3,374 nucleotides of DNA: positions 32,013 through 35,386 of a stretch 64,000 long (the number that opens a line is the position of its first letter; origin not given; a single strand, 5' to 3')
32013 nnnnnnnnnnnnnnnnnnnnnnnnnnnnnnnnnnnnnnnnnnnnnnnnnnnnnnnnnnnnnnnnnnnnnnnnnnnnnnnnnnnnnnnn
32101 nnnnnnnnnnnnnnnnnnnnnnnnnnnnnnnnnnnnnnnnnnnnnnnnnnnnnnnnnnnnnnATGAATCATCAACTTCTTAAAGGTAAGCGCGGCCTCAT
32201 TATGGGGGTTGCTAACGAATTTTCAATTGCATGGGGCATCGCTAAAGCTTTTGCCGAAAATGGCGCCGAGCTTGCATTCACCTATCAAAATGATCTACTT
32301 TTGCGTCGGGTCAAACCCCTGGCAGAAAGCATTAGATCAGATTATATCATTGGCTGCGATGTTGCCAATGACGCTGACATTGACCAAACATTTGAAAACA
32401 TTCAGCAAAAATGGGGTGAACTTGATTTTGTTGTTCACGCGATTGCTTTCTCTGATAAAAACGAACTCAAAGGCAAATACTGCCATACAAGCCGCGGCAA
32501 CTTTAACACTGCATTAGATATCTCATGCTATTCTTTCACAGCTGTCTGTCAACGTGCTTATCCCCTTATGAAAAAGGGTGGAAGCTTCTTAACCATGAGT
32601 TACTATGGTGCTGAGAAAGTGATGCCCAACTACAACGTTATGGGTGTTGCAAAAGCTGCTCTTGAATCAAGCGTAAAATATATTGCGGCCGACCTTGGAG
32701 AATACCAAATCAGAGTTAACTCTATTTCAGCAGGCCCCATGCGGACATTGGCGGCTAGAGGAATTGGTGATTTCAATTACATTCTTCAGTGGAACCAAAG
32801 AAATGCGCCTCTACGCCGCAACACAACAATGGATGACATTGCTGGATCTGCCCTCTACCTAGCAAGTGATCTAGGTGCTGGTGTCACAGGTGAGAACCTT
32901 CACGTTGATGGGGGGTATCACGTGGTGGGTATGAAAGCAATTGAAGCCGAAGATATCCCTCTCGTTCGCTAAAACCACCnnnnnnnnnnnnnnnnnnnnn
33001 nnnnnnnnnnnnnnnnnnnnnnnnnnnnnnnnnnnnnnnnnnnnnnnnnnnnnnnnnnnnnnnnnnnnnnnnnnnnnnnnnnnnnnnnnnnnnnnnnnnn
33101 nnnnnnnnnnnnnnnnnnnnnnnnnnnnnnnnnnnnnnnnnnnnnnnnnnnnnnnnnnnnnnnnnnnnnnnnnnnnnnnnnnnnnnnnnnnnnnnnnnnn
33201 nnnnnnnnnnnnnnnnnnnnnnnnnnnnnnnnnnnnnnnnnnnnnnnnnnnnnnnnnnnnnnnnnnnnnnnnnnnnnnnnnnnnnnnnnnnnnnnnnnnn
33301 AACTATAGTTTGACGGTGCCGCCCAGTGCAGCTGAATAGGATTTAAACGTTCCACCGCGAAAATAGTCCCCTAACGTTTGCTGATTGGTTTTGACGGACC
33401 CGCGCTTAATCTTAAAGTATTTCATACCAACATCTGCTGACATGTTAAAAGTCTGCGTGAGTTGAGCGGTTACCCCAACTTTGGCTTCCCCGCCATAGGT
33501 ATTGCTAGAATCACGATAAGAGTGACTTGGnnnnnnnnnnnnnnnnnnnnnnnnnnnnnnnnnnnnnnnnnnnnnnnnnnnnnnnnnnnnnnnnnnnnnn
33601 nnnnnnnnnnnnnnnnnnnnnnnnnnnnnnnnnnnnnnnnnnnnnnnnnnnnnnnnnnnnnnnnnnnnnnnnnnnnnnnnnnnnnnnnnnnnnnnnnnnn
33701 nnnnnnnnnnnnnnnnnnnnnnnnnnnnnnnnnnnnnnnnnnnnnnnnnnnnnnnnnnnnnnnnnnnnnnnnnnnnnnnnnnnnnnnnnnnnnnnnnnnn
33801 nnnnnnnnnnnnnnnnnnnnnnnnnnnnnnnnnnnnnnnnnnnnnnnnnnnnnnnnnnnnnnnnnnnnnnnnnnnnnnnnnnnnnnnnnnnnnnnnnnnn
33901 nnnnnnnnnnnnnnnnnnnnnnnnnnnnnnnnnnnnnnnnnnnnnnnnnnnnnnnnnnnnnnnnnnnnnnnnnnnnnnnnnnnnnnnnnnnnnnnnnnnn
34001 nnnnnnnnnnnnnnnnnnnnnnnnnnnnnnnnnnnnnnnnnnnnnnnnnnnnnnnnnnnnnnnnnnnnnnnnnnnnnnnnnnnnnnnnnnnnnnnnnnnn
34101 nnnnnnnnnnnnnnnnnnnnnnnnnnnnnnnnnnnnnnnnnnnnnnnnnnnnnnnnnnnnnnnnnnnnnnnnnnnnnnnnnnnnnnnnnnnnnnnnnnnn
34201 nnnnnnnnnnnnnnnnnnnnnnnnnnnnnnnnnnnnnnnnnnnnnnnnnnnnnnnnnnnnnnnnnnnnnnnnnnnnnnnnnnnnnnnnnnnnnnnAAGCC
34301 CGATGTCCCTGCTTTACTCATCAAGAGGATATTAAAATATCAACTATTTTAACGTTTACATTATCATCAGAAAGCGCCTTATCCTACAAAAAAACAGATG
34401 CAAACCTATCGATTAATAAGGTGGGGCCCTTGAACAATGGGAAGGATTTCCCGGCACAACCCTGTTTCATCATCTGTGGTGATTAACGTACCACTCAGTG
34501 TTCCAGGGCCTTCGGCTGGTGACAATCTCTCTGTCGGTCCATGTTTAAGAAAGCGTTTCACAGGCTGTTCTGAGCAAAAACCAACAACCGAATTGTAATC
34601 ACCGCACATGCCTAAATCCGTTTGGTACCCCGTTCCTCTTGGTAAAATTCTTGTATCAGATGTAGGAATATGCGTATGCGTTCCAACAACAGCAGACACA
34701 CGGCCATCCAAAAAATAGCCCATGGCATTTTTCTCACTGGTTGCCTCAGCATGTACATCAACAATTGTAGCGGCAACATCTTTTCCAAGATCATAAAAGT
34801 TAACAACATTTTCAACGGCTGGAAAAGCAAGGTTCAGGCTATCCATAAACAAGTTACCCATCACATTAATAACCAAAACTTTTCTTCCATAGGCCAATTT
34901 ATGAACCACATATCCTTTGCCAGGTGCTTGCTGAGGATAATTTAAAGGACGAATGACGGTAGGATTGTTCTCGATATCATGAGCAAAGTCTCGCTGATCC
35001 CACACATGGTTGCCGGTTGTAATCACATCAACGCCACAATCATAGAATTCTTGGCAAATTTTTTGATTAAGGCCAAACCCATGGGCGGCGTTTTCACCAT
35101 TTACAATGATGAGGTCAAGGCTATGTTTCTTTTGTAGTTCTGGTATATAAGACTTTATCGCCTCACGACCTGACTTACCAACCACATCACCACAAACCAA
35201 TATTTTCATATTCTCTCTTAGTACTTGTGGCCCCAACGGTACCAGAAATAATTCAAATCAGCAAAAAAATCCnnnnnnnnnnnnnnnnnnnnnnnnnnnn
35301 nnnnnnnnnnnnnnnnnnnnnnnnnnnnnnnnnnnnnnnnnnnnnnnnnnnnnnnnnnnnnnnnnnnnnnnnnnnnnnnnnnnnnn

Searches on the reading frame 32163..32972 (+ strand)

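Call 53: search_protein_families(library=pfam, proteins=[window:32163-32972:+], max_evalue=0.0001)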
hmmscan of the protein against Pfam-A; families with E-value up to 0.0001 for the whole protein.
window:32163-32972:+ (269 aa): 2 families
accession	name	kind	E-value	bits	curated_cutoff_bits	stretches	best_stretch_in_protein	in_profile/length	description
PF13561.12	adh_short_C2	-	9.4e-92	307.3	27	1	15-253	1-236/236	Enoyl-(Acyl carrier protein) reductase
PF00106.31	adh_short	-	8.5e-19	68.2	26.6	1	22-199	12-188/195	short chain dehydrogenase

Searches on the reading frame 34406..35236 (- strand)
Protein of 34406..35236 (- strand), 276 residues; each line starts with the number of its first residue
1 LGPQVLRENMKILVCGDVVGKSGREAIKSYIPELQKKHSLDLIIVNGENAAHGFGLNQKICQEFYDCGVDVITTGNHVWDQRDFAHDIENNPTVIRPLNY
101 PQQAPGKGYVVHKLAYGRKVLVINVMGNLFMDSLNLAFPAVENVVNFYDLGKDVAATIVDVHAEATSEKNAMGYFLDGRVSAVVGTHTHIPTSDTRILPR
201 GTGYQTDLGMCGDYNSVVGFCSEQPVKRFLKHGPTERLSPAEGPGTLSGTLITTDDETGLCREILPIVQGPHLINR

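Call 53: search_protein_families(library=pfam, proteins=[window:34406-35236:-], max_evalue=0.0001)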
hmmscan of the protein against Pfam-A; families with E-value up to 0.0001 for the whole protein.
window:34406-35236:- (276 aa): 2 families
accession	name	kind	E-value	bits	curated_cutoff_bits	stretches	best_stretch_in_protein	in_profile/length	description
PF13277.11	YmdB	-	2.9e-98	328.6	27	1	13-266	1-252/253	YmdB-like protein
PF00149.33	Metallophos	-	1.7e-10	42.1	21.5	1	10-191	1-191/191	Calcineurin-like phosphoesterase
